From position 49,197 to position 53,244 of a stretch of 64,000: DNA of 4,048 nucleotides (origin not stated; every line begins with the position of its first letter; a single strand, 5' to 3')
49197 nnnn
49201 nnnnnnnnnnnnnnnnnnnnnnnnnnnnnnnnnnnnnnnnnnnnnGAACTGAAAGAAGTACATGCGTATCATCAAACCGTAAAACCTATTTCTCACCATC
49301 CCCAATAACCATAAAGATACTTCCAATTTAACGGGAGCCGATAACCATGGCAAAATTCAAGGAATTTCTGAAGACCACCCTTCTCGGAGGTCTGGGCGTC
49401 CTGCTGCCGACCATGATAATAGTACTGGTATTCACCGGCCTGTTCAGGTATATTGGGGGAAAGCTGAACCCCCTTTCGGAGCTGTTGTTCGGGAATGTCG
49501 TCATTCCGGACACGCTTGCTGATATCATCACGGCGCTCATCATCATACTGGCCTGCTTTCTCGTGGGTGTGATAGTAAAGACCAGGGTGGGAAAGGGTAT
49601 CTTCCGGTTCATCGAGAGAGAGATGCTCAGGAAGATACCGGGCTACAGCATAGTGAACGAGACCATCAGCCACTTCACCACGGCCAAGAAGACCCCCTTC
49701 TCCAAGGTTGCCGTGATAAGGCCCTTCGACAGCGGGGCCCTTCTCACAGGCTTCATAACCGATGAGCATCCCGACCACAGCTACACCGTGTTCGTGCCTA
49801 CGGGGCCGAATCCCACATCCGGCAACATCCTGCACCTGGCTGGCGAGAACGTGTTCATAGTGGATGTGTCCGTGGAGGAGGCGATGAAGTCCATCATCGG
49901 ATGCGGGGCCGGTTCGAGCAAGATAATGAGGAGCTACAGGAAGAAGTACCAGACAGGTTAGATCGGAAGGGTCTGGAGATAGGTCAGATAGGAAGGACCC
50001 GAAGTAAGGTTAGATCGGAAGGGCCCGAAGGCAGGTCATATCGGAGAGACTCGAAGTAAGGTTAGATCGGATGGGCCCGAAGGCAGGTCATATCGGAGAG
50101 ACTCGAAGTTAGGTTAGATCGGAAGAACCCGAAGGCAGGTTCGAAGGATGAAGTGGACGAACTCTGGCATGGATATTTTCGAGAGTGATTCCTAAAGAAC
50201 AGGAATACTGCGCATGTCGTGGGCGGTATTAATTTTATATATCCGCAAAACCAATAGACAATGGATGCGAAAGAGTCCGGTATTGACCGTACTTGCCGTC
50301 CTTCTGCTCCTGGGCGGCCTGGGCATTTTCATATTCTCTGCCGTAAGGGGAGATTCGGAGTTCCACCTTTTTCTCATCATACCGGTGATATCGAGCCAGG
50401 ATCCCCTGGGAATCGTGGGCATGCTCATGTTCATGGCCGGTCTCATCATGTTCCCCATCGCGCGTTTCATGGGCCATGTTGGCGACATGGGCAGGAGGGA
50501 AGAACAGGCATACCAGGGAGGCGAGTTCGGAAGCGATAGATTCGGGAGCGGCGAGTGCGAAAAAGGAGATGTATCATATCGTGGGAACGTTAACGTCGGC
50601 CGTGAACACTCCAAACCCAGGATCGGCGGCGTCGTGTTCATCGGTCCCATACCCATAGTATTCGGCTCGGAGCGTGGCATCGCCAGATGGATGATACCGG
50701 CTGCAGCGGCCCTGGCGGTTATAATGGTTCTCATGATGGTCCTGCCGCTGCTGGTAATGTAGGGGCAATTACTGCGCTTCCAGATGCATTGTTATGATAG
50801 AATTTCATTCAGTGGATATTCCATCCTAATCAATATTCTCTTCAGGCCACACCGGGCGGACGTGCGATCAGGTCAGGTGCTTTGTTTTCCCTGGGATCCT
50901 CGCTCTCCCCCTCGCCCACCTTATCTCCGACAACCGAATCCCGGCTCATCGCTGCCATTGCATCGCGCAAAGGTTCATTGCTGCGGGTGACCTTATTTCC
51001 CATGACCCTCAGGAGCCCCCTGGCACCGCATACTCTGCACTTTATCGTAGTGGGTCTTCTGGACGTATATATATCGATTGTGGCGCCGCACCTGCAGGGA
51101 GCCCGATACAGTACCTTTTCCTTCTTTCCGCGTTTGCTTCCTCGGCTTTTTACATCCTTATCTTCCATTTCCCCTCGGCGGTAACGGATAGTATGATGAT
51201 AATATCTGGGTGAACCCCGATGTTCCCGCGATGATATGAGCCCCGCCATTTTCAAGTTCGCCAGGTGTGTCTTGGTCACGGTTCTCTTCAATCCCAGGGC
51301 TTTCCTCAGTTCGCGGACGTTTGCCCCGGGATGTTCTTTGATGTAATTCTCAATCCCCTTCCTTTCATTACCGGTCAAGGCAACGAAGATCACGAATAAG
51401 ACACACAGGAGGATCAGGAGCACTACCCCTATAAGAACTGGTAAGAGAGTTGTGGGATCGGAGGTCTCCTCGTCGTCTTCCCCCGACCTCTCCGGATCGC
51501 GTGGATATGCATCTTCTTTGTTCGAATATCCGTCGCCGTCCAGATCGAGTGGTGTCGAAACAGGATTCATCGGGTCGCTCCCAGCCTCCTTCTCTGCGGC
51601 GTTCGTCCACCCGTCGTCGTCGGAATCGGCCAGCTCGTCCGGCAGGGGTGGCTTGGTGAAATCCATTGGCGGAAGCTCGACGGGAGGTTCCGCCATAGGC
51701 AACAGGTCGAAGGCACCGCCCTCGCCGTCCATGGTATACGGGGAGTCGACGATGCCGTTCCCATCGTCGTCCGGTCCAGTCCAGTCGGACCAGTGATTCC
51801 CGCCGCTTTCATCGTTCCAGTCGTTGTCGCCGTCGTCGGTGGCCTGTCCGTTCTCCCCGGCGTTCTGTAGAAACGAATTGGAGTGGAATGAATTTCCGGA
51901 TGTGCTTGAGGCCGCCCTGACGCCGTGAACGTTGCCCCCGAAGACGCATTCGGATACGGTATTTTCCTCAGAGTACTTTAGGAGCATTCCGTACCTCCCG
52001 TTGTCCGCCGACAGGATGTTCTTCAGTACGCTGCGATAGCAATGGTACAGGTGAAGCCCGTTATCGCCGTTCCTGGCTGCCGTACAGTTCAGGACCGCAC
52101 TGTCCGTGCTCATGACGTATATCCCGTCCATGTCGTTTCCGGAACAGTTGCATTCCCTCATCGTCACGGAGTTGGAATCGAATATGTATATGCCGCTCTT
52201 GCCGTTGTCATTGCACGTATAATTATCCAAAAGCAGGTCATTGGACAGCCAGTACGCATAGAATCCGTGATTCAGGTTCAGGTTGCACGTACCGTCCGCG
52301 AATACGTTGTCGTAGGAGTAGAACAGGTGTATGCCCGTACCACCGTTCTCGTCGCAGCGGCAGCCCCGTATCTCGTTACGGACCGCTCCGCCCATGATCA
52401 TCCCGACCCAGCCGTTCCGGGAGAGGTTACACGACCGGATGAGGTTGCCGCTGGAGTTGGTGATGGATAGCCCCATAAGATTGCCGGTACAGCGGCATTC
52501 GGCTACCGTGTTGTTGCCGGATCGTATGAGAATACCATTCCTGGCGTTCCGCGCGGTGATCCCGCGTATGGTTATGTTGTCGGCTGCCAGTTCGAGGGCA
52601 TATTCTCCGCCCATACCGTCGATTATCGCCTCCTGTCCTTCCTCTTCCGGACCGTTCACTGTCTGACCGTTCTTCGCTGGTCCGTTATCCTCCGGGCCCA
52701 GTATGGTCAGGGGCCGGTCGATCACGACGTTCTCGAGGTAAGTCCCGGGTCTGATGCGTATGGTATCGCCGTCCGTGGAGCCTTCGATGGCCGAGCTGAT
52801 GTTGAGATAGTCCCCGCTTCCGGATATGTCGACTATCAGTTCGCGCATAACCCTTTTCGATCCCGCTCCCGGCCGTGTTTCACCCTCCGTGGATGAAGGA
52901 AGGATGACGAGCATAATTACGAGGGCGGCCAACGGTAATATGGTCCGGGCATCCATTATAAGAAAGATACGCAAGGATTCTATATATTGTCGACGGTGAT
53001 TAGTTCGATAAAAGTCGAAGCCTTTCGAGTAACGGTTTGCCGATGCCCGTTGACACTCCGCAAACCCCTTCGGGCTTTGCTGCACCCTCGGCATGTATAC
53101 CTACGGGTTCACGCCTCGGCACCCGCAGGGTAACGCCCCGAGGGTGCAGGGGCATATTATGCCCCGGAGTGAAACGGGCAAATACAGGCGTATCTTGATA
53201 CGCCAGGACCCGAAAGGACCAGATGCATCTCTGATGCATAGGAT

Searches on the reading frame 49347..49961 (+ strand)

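Call 67: search_protein_families(library=pfam, proteins=[window:49347-49961:+], max_evalue=0.01)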
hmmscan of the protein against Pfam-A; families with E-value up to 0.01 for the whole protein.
window:49347-49961:+ (204 aa): 1 family
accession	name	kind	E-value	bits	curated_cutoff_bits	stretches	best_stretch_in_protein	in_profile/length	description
PF04367.18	DUF502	-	1.1e-14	54.6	23.8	1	64-158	1-107/107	Protein of unknown function (DUF502)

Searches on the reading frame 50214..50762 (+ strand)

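Call 67: search_protein_families(library=pfam, proteins=[window:50214-50762:+], max_evalue=0.01)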
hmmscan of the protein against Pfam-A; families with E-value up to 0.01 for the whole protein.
window:50214-50762:+ (182 aa): 1 family
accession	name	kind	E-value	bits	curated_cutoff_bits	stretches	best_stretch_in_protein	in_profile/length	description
PF01998.22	DUF131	-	8.8e-14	51.3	22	1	129-176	16-59/62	Protein of unknown function DUF131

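Call 76: search_protein_families(library=ncbifam, proteins=[window:50214-50762:+], max_evalue=0.001)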
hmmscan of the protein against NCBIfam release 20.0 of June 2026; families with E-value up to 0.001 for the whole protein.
window:50214-50762:+ (182 aa): 1 family
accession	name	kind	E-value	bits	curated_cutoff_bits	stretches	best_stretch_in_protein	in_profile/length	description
TIGR00304.2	TIGR00304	equivalog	4.2e-15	55.3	33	1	67-176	3-73/76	TIGR00304 family membrane protein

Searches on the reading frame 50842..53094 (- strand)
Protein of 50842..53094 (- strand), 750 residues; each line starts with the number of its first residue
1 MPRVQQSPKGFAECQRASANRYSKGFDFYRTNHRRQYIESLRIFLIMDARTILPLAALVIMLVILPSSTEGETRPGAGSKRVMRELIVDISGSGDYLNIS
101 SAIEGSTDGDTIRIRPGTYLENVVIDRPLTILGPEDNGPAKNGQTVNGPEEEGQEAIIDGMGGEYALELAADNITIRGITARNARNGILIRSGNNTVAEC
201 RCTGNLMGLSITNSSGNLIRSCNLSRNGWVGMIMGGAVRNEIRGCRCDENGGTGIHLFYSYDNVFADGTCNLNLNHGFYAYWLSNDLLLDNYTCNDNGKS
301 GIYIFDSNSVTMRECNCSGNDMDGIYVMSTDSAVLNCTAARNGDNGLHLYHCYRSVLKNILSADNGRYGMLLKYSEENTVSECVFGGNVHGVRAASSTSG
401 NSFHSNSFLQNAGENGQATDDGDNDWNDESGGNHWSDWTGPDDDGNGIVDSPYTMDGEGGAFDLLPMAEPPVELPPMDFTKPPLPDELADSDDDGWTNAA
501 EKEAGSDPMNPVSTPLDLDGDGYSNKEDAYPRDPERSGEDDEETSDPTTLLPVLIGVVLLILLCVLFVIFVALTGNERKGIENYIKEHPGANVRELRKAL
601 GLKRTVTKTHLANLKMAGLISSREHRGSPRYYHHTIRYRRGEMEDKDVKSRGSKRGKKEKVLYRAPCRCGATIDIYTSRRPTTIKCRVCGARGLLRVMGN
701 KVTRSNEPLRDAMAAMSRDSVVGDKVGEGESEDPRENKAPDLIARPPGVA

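Call 29: search_protein_families(library=pfam, proteins=[window:50842-53094:-])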
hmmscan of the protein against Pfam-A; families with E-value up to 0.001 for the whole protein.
window:50842-53094:- (750 aa): 4 families
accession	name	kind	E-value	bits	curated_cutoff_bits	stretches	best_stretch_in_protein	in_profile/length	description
PF13229.12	Beta_helix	-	5e-31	107.9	25.9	2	284-408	32-158/158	Right handed beta helix region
PF05048.19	NosD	-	5.7e-29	101.5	23.6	2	284-440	46-212/212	Periplasmic copper-binding protein (NosD)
PF24266.1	HTH_HVO_0163_N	-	5e-05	23.7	31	1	577-635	3-61/70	HVO_0163, N-terminal HTH domain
PF13412.12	HTH_24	-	0.00084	19.3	21.9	0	583-620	10-47/48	Winged helix-turn-helix DNA-binding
